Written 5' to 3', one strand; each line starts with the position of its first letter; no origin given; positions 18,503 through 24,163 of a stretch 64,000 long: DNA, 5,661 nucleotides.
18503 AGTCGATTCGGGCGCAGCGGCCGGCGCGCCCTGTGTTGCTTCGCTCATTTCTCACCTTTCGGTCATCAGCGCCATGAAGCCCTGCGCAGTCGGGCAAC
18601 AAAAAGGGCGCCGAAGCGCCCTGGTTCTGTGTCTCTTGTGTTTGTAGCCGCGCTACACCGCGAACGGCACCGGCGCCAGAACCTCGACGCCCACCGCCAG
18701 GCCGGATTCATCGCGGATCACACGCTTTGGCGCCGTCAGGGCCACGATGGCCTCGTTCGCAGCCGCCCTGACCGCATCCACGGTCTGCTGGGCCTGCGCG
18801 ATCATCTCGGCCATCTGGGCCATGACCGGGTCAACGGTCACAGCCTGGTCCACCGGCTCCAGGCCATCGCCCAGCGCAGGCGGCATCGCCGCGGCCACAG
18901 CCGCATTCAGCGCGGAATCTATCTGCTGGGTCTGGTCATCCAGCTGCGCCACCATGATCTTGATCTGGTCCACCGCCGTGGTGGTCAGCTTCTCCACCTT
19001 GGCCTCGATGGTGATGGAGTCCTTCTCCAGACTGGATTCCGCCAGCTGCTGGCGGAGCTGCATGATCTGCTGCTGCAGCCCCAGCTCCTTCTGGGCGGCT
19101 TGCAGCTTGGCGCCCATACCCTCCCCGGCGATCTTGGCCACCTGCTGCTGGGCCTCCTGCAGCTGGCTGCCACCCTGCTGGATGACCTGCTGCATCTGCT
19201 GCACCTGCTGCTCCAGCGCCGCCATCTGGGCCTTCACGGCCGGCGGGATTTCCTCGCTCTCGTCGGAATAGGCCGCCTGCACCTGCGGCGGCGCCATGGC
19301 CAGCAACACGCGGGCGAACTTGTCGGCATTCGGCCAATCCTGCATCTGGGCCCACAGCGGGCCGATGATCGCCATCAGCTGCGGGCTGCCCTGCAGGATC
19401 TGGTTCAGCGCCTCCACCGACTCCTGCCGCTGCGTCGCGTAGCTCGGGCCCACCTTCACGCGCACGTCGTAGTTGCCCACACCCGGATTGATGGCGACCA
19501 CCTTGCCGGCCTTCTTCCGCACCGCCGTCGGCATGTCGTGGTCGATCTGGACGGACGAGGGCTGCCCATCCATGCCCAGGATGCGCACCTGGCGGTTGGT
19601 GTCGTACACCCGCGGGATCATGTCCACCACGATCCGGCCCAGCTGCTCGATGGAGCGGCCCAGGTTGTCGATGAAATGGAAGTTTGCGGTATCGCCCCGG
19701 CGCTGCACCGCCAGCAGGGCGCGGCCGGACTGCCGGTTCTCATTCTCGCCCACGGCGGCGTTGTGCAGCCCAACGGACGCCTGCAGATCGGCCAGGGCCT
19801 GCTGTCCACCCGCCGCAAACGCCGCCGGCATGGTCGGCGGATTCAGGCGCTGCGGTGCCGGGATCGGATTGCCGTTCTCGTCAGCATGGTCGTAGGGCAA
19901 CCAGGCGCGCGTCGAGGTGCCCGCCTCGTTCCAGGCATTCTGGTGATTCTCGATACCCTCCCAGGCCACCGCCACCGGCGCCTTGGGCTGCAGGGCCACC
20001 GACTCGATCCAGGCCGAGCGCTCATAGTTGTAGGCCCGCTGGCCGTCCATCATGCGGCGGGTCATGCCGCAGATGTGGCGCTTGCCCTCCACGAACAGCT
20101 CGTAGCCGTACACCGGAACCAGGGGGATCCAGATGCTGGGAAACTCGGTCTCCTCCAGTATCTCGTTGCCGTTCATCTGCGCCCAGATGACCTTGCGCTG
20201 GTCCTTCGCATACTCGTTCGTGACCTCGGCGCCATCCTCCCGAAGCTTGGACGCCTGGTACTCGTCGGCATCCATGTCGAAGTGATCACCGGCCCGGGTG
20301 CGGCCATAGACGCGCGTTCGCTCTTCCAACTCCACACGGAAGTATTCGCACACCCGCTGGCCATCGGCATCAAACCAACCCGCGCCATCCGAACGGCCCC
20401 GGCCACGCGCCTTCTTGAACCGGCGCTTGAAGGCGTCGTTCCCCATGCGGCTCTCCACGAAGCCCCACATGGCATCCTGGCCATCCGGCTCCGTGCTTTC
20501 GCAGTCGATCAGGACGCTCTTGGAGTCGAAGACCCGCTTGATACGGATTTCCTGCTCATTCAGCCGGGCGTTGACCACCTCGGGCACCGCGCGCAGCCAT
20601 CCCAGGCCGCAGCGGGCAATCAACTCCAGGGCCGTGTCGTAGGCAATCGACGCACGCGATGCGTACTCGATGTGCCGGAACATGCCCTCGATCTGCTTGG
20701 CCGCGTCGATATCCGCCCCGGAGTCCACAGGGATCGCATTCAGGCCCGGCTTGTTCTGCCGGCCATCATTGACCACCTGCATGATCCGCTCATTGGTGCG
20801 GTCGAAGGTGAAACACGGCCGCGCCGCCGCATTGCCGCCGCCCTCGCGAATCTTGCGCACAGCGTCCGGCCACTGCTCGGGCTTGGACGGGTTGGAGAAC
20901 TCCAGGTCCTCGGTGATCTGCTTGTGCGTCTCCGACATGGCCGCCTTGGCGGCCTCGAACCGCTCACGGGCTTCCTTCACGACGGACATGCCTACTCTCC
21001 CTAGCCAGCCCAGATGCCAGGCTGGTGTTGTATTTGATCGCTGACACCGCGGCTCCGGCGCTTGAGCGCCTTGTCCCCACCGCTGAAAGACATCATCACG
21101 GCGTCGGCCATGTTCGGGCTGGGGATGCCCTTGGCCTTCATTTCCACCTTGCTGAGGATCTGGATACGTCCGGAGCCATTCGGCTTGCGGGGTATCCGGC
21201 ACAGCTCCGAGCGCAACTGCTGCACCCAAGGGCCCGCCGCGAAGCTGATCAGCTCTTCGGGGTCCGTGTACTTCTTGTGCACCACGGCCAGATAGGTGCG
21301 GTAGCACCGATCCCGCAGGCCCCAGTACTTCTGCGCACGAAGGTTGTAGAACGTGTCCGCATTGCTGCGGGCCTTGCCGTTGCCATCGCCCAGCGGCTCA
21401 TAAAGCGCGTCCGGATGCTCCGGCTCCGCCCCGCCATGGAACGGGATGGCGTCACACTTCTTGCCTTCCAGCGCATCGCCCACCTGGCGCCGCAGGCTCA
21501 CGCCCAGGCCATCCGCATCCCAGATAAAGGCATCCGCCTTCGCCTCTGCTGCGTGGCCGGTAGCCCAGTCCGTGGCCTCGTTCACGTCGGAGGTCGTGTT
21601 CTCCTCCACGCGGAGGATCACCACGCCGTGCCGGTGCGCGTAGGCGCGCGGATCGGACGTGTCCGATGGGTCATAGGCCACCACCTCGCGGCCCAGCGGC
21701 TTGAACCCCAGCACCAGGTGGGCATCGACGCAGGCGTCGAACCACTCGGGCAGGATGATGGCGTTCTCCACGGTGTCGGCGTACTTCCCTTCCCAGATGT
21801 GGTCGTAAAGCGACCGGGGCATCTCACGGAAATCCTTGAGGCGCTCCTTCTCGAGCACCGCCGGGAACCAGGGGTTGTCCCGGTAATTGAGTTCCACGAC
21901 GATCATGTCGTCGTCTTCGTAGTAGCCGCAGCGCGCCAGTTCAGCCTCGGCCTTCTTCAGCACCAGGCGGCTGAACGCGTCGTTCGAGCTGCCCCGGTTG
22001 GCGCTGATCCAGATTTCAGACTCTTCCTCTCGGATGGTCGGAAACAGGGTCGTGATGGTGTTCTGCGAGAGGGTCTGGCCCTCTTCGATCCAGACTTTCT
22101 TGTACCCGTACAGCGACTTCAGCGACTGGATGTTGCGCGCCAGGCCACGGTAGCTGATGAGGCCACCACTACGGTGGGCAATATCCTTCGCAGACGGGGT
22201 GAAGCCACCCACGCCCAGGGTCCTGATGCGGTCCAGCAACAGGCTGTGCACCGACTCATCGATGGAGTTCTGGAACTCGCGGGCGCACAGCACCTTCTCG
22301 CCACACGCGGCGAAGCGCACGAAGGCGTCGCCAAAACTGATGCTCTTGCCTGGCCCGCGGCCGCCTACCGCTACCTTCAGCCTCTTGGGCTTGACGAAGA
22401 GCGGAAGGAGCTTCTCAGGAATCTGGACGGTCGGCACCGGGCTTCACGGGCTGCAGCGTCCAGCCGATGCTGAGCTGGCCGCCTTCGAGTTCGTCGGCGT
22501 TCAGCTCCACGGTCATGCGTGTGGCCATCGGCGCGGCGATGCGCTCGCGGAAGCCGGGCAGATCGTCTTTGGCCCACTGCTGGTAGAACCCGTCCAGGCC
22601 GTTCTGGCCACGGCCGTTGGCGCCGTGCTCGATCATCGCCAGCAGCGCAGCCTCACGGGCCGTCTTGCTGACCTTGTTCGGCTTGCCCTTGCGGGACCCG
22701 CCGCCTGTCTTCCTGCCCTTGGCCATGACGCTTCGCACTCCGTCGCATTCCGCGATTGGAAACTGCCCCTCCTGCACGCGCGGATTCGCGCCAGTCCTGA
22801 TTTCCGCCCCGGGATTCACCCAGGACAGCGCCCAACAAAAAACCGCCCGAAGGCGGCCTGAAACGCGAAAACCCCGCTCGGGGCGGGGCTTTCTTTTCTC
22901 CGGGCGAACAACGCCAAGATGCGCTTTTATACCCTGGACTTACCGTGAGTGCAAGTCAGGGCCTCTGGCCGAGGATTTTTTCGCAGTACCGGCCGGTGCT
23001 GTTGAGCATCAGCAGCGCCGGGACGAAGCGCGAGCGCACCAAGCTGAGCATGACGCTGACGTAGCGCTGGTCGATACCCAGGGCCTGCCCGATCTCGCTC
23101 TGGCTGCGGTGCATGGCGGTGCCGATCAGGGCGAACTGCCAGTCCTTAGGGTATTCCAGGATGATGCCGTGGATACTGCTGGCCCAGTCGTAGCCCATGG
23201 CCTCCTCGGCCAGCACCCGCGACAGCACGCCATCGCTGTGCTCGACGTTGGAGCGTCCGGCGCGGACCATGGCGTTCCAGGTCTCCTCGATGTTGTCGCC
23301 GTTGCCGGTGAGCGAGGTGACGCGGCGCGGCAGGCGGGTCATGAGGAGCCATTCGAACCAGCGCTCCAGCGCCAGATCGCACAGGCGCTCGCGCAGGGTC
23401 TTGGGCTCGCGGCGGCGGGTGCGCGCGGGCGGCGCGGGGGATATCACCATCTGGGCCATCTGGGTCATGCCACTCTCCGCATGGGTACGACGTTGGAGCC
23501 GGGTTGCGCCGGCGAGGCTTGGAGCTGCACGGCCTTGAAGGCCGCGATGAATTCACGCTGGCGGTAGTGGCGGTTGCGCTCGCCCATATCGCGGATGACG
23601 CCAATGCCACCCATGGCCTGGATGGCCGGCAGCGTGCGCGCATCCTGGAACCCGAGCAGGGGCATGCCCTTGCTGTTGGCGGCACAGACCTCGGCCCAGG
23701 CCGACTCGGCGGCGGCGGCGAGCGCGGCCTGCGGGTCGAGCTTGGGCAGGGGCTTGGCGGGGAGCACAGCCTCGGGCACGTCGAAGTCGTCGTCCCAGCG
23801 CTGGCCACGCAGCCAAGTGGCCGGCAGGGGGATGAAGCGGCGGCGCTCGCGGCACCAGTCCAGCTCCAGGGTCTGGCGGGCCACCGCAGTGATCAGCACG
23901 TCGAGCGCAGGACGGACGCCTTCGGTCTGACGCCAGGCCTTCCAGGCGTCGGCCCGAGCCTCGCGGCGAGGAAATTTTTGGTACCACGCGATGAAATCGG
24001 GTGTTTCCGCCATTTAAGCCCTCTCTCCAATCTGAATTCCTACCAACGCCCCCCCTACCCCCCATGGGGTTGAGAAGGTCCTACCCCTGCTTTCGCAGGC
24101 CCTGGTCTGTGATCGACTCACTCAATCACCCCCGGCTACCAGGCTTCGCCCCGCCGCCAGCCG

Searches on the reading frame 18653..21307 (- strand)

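Call 7: search_protein_families(library=pfam, proteins=[window:18653-21307:-], max_evalue=0.01)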
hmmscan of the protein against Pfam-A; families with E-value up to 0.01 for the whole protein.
window:18653-21307:- (884 aa): 2 families
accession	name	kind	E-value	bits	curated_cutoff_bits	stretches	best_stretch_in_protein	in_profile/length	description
PF16510.12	P22_portal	-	1.3e-152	509.8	26.1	1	114-725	1-593/594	Phage P22-like portal protein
PF04546.19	Sigma70_ner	-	0.0075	16.7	29.7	1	680-741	68-129/210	Sigma-70, non-essential region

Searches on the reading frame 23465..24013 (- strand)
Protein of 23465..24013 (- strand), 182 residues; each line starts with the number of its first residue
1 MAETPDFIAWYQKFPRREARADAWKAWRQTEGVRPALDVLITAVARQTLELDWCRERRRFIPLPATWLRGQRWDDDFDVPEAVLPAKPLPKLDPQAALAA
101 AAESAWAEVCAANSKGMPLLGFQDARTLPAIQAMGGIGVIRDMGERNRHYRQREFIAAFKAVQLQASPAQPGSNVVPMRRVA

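Call 7: search_protein_families(library=pfam, proteins=[window:23465-24013:-], max_evalue=0.01)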
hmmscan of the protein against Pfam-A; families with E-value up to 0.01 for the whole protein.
window:23465-24013:- (182 aa): 0 families

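Call 13: search_protein_families(library=phrogs, proteins=[window:23465-24013:-], max_evalue=0.001)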
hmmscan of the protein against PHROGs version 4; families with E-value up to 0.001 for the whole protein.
window:23465-24013:- (182 aa): 4 families
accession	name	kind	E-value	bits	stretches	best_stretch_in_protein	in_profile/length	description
phrog_9474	-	DNA, RNA and nucleotide metabolism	5.2e-14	53.5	1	5-106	177-274/288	replication initiation protein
phrog_9327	-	DNA, RNA and nucleotide metabolism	5.5e-12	46.9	1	5-92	172-254/276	primosomal protein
phrog_270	-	DNA, RNA and nucleotide metabolism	9.1e-11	42.7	1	5-95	177-272/383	replication initiation protein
phrog_16304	-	unknown function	8e-06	26.9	1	6-75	146-223/244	-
